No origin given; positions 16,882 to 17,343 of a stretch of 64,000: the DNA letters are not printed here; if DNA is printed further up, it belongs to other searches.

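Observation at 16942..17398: Small acidic protein with a tandem R(D).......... repeat and a CCCCGC motif, driven by a textbook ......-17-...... promoter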

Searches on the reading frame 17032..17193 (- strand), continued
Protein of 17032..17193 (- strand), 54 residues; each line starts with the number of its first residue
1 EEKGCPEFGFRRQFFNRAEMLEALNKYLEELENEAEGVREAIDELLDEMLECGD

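Call 65: find_encoding_contigs(protein=P0024, flank=5000, max_places=2)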
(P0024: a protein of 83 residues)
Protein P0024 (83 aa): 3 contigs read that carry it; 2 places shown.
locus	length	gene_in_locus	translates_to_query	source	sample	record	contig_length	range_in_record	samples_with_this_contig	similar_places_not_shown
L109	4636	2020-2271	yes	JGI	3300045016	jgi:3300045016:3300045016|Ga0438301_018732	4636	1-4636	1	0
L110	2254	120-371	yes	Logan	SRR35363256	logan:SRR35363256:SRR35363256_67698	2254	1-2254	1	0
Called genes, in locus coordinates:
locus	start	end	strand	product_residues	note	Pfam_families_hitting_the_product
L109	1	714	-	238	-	?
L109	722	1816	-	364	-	PF25917:BSH_RND (weak), PF25973:BSH_CzcB (weak), PF25954:Beta-barrel_RND_2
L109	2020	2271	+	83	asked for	-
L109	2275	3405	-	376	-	PF00890:FAD_binding_2, PF01266:DAO, PF07992:Pyr_redox_2 (faint), PF12831:FAD_oxidored (faint), PF13450:NAD_binding_8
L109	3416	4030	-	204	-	-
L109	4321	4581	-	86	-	PF05635:23S_rRNA_IVP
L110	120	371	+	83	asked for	-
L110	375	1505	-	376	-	PF00890:FAD_binding_2, PF01266:DAO, PF07992:Pyr_redox_2 (faint), PF12831:FAD_oxidored (faint), PF13450:NAD_binding_8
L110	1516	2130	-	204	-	-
